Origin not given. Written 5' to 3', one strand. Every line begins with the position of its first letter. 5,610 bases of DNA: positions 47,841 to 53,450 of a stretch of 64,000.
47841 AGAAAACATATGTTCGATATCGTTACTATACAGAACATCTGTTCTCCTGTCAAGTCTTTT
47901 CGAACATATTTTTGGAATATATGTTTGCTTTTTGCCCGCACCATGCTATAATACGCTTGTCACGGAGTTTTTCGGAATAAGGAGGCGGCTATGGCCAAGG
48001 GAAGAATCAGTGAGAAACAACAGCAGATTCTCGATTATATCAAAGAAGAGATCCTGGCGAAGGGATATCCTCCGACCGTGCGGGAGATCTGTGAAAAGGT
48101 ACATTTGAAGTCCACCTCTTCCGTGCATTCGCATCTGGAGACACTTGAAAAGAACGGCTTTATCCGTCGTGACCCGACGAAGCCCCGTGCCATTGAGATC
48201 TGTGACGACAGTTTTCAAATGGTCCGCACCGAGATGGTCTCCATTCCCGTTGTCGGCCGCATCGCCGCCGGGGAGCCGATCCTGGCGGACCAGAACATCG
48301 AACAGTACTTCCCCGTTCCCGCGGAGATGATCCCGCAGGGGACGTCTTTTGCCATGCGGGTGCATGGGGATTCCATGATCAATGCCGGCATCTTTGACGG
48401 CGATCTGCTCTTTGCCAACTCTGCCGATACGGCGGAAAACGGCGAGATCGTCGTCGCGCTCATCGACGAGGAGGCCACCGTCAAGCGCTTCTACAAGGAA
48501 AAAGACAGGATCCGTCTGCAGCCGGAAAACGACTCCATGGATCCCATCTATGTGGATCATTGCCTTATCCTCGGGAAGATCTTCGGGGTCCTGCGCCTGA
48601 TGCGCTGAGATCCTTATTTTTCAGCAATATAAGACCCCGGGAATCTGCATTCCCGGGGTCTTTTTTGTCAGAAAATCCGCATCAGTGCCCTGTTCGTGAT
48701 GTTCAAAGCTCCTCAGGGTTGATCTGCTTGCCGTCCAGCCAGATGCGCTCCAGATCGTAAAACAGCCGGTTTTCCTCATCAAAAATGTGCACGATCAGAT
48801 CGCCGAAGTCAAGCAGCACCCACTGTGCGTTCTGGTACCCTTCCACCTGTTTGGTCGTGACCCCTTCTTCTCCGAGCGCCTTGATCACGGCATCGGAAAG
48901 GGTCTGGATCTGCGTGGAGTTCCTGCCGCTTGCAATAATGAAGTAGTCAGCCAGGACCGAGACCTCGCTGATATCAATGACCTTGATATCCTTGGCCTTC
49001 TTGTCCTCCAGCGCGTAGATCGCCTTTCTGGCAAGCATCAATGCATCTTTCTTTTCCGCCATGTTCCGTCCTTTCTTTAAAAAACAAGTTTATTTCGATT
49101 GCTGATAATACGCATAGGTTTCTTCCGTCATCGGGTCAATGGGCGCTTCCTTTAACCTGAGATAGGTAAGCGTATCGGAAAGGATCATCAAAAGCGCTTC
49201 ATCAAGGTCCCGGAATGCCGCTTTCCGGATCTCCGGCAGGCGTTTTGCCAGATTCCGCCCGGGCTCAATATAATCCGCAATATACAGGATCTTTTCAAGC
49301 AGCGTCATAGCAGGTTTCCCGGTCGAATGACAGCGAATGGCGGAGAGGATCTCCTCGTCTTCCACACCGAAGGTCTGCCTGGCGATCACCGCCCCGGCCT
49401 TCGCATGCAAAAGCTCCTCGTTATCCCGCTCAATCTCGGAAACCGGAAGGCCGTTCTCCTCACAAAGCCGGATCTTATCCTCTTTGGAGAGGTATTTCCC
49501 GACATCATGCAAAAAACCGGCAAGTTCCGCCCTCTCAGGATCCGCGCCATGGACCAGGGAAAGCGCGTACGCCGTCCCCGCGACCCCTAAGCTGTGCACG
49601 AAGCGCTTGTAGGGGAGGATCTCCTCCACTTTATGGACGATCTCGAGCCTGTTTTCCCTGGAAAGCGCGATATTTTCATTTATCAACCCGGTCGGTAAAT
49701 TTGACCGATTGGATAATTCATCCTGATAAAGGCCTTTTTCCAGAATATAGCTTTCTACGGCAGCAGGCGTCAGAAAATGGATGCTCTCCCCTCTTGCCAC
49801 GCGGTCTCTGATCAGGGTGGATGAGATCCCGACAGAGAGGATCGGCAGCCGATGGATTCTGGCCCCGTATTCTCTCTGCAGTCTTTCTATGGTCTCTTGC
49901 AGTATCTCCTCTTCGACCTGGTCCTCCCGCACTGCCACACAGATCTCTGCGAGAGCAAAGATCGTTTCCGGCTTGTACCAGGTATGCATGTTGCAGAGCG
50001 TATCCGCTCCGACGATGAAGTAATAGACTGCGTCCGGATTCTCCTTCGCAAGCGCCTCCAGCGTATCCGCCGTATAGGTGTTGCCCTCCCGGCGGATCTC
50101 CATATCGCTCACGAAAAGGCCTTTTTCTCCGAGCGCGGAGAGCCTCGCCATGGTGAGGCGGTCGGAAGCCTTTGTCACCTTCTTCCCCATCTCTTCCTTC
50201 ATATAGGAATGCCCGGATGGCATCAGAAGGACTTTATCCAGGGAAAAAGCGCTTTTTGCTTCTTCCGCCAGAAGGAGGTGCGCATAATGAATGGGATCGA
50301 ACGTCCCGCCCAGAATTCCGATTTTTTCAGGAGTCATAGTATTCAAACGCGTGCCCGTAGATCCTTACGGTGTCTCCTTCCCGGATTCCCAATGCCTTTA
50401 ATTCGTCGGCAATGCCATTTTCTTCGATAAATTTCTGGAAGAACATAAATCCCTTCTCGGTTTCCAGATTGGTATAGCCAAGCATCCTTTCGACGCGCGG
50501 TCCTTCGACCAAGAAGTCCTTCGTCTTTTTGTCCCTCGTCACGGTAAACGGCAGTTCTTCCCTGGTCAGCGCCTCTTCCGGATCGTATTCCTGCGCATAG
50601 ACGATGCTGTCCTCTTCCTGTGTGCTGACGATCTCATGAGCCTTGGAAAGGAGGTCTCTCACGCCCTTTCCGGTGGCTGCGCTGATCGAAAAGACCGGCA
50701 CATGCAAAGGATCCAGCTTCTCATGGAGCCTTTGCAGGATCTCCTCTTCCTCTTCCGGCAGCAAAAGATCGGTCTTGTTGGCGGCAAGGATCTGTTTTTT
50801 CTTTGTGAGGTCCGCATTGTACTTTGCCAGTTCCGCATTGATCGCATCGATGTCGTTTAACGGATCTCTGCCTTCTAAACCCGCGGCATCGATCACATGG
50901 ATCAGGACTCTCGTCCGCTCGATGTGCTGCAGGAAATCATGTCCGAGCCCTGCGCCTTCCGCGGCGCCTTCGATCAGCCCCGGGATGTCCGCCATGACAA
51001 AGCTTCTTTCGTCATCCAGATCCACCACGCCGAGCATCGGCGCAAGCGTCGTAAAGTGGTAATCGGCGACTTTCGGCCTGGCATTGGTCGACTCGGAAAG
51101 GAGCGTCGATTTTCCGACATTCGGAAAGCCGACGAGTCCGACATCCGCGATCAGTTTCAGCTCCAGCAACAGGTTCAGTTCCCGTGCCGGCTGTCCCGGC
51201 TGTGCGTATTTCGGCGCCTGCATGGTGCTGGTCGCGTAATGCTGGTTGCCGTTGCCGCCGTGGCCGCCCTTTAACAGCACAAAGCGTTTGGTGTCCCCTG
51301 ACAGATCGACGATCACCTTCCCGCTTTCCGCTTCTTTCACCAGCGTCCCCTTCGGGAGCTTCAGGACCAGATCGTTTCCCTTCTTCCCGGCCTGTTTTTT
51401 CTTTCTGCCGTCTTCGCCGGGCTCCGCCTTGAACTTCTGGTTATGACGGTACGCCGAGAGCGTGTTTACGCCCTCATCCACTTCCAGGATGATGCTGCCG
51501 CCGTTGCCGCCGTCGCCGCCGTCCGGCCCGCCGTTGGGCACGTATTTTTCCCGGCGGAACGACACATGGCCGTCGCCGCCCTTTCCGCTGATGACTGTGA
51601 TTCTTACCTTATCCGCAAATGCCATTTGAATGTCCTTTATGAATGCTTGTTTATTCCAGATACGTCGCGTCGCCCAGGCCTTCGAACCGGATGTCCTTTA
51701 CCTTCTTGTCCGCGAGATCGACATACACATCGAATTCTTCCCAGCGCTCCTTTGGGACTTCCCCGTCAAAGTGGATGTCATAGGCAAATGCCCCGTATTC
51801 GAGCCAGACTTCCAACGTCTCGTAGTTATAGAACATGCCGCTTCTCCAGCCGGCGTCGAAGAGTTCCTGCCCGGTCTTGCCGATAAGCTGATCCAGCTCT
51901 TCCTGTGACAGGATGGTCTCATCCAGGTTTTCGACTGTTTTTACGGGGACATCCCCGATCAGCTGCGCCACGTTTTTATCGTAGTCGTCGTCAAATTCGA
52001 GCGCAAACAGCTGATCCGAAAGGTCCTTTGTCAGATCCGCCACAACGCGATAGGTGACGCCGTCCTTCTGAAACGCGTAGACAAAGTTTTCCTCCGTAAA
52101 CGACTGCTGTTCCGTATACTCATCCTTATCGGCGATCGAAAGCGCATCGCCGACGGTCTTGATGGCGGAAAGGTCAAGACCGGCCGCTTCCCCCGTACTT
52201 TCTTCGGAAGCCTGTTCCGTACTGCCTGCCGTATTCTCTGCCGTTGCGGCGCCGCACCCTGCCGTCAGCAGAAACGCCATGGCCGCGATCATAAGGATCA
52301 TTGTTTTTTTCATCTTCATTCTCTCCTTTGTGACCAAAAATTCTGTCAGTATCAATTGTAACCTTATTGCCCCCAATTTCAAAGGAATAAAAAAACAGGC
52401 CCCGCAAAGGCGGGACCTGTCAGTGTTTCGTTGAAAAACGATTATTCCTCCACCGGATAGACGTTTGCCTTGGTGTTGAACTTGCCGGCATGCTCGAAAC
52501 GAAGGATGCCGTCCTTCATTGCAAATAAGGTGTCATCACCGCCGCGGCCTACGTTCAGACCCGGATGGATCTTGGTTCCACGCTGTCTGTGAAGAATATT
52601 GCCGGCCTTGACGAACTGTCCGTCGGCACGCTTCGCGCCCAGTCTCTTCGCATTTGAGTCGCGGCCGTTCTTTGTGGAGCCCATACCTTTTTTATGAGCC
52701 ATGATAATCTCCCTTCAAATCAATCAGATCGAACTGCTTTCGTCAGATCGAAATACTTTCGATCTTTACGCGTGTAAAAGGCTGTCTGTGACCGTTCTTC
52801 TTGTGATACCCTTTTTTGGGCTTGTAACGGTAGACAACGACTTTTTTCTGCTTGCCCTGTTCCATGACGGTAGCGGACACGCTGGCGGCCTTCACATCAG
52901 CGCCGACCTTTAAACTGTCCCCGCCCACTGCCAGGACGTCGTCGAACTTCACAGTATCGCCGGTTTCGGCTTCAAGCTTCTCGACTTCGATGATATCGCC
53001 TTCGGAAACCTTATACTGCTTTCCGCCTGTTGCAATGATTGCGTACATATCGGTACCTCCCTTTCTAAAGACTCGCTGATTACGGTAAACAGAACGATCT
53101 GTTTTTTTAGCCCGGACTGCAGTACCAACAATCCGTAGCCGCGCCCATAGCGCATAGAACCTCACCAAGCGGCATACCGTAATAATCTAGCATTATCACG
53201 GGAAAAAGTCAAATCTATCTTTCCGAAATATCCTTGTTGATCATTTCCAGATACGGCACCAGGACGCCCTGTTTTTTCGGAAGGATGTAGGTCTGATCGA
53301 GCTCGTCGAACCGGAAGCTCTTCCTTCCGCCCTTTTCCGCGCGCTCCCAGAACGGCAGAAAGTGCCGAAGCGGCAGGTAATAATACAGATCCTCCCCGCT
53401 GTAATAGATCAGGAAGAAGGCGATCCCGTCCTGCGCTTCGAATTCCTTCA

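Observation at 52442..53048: L27 has no Prp-cleaved pro-peptide and prp is absent from the rplU-rpmA operon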

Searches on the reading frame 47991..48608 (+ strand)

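Call 38: search_protein_families(library=pfam, proteins=[window:47991-48608:+], max_evalue=0.00001)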
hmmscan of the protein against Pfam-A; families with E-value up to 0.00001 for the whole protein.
window:47991-48608:+ (205 aa): 2 families
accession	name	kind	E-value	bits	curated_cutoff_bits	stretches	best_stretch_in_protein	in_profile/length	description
PF00717.28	Peptidase_S24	-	1.8e-35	121.6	23.3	1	86-197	1-115/116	Peptidase S24-like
PF01726.22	LexA_DNA_bind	-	6.6e-24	83.9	23.7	1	6-67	4-65/65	LexA DNA binding domain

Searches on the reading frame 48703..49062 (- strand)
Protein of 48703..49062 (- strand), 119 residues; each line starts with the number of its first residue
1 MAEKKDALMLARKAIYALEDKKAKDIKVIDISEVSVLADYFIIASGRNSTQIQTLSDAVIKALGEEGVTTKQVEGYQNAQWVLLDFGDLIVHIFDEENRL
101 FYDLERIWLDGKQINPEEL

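Call 38: search_protein_families(library=pfam, proteins=[window:48703-49062:-], max_evalue=0.00001)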
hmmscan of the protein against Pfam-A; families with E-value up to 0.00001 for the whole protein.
window:48703-49062:- (119 aa): 1 family
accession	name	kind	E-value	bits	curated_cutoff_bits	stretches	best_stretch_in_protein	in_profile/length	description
PF02410.21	RsfS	-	1.9e-34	118.3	21.6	1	13-108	2-98/98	Ribosomal silencing factor during starvation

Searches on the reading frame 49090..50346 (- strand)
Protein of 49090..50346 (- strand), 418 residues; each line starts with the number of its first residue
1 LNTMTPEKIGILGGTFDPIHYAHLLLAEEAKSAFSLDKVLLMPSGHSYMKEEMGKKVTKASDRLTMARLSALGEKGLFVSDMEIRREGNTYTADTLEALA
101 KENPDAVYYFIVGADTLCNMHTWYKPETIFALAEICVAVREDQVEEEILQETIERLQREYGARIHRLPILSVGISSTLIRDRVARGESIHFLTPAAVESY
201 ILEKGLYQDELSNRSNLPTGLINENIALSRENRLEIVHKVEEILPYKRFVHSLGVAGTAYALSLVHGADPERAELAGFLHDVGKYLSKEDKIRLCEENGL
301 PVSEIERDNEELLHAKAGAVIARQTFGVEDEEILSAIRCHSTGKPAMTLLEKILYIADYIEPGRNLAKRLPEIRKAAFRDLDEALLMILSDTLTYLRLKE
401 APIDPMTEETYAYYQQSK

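Call 3: search_protein_families(library=pfam, proteins=[window:49090-50346:-])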
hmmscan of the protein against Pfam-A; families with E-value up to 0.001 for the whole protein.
window:49090-50346:- (418 aa): 3 families
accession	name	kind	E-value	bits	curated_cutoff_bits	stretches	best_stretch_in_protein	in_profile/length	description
PF01467.32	CTP_transf_like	-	4e-23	82.5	21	1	11-182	1-133/133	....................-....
PF01966.28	HD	-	4e-20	72.7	22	1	248-361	1-114/116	HD domain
PF08668.18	HDOD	-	0.00059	19.8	22.9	0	250-324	97-179/196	HDOD domain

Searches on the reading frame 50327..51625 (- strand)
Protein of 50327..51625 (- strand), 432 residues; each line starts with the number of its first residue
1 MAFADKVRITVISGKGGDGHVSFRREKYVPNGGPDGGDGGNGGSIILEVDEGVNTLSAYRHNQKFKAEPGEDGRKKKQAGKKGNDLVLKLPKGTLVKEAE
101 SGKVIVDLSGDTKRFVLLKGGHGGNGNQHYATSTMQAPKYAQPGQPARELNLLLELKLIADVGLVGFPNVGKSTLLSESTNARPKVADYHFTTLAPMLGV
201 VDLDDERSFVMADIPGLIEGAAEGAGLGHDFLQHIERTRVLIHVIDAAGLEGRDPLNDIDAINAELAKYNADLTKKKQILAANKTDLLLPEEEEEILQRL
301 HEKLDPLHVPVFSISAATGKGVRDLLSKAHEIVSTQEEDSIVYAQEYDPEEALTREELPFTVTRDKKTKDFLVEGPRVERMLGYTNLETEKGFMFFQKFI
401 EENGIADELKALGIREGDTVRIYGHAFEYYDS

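Call 3: search_protein_families(library=pfam, proteins=[window:50327-51625:-])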
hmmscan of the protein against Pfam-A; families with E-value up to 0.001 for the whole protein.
window:50327-51625:- (432 aa): 5 families
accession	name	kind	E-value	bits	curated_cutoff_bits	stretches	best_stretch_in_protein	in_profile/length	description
PF01018.28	GTP1_OBG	-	3.5e-59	199.3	27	1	5-158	2-155/155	GTP1/OBG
PF01926.29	MMR_HSR1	-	2.2e-26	92.6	21.9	1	161-284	1-113/113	50S ribosome-binding GTPase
PF09269.16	DUF1967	-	4.2e-22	78.4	27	1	360-429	1-70/70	Domain of unknown function (DUF1967)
PF02421.24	FeoB_N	-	2.5e-12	47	27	1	162-328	3-155/156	Ferrous iron transport protein B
PF00009.33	GTP_EFTU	-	0.00072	19.6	26.5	0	271-333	117-186/188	Elongation factor Tu GTP binding domain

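Call 6: find_related_loci(query=window:50327-51625:-, collection=genome_contigs, flank=6000)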
Query window:50327-51625:- (432 aa) in genome_contigs; peptide patterns used: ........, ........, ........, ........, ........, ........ (x = any residue, [..] = any of these).
325 stretches matched a pattern; 111 encode a relative of the query (tblastn E <= 1e-3); the best 80 are kept; 80 distinct loci.
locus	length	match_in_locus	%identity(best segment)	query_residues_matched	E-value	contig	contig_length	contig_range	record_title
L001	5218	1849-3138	67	3-431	0e+0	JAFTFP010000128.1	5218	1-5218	MAG: Lachnospiraceae bacterium isolate RGIG3774 Roe_deer_Abomasum-4__c73401, whole genome shotgun sequence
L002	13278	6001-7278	63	3-429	6e-173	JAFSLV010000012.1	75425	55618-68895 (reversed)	MAG: Lachnospiraceae bacterium isolate RGIG3260 Goat_Reticulum-3__c142470, whole genome shotgun sequence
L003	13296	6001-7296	60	3-430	6e-163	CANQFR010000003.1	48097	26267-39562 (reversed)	MAG: uncultured Lachnospiraceae bacterium isolate Lapin-005__bin77 genome assembly, contig: Lapin-005__NODE_902_length_4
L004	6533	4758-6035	60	3-430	1e-161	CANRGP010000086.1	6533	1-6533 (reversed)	MAG: uncultured Lachnospiraceae bacterium isolate Lapin-020__bin91 genome assembly, contig: Lapin-020__NODE_17979_length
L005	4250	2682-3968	62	3-430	2e-165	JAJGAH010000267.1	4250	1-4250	MAG: Eubacterium sp. isolate UW_Xyl_LCO2 Ga0214927_100918, whole genome shotgun sequence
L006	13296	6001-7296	58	3-430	5e-159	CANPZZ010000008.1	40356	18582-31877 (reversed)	MAG: uncultured Lachnospiraceae bacterium isolate Lapin-002__bin34 genome assembly, contig: Lapin-002__NODE_1260_length_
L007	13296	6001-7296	58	3-430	3e-158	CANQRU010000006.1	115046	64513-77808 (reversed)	MAG: uncultured Lachnospiraceae bacterium isolate Lapin-021__bin39 genome assembly, contig: Lapin-021__NODE_179_length_1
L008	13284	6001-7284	57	1-430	8e-158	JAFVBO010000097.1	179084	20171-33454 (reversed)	MAG: Lachnospiraceae bacterium isolate RGIG5021 Roe_deer_Rumen.Co__c952681, whole genome shotgun sequence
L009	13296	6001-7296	57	3-430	3e-158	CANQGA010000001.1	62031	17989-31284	MAG: uncultured Lachnospiraceae bacterium isolate Lapin-007__bin11 genome assembly, contig: Lapin-007__NODE_91_length_62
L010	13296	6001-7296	58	3-430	3e-151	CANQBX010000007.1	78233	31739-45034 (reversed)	MAG: uncultured Lachnospiraceae bacterium isolate Lapin-001__bin4 genome assembly, contig: Lapin-001__NODE_473_length_78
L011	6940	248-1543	57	3-430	2e-151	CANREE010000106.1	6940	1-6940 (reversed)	MAG: uncultured Lachnospiraceae bacterium isolate Lapin-025__bin37 genome assembly, contig: Lapin-025__NODE_8279_length_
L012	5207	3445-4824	55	1-430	6e-153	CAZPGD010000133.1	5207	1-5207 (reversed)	MAG TPA_asm: uncultured Hungatella sp. isolate SRP314395_co1_173 genome assembly, contig: NODE_14280_length_5207_cov_4.6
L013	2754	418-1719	56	1-430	8e-159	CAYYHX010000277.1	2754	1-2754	MAG TPA_asm: uncultured Hungatella sp. isolate SRP314395_co1_41 genome assembly, contig: NODE_30321_length_2754_cov_58.6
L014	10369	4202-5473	58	3-429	8e-150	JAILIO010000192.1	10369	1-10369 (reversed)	MAG: Lachnospiraceae bacterium isolate RUI152 k141_7441493_flag=1_multi=8.0000_len=10369, whole genome shotgun sequence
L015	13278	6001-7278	52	3-431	1e-123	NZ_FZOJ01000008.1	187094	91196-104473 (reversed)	Anaerovirgula multivorans strain SCA, whole genome shotgun sequence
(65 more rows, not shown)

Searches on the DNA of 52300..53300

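Call 41: search_rna_families(source=window, start=52300, end=53300, threshold=evalue, max_evalue=10, show_alignments=2)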
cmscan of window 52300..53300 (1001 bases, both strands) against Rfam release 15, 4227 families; matches with E-value up to 10: 7.
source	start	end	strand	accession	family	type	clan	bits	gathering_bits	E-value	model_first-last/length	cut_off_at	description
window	52390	52454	-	RF01859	Phe_leader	Cis-reg; leader;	-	22.7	55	0.38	1-125/125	no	Phenylalanine leader peptide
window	52382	52458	-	RF00519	suhB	Gene; sRNA;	CL00108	18.5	41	0.46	1-77/77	no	Makes More Granules Regulator RNA (mmgR)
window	52844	52880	+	RF01329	CRISPR-DR15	Gene; CRISPR;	-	18.5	36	0.95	1-37/37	no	CRISPR RNA direct repeat element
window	52358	52394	-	RF01345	CRISPR-DR35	Gene; CRISPR;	-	17.8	35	1.9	1-36/36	no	CRISPR RNA direct repeat element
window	52396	52516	-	RF00195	RsmY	Gene; sRNA;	CL00106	17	57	0.13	1-121/121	no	RsmY RNA family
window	52389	52472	-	RF02631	Hrs13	Gene; sRNA;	-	13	52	4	1-82/82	no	Hfq-regulated sRNA 13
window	52392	52551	-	RF00010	RNaseP_bact_a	Gene; ribozyme;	CL00002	8.1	100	5.2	1-367/367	no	Bacterial RNase P class A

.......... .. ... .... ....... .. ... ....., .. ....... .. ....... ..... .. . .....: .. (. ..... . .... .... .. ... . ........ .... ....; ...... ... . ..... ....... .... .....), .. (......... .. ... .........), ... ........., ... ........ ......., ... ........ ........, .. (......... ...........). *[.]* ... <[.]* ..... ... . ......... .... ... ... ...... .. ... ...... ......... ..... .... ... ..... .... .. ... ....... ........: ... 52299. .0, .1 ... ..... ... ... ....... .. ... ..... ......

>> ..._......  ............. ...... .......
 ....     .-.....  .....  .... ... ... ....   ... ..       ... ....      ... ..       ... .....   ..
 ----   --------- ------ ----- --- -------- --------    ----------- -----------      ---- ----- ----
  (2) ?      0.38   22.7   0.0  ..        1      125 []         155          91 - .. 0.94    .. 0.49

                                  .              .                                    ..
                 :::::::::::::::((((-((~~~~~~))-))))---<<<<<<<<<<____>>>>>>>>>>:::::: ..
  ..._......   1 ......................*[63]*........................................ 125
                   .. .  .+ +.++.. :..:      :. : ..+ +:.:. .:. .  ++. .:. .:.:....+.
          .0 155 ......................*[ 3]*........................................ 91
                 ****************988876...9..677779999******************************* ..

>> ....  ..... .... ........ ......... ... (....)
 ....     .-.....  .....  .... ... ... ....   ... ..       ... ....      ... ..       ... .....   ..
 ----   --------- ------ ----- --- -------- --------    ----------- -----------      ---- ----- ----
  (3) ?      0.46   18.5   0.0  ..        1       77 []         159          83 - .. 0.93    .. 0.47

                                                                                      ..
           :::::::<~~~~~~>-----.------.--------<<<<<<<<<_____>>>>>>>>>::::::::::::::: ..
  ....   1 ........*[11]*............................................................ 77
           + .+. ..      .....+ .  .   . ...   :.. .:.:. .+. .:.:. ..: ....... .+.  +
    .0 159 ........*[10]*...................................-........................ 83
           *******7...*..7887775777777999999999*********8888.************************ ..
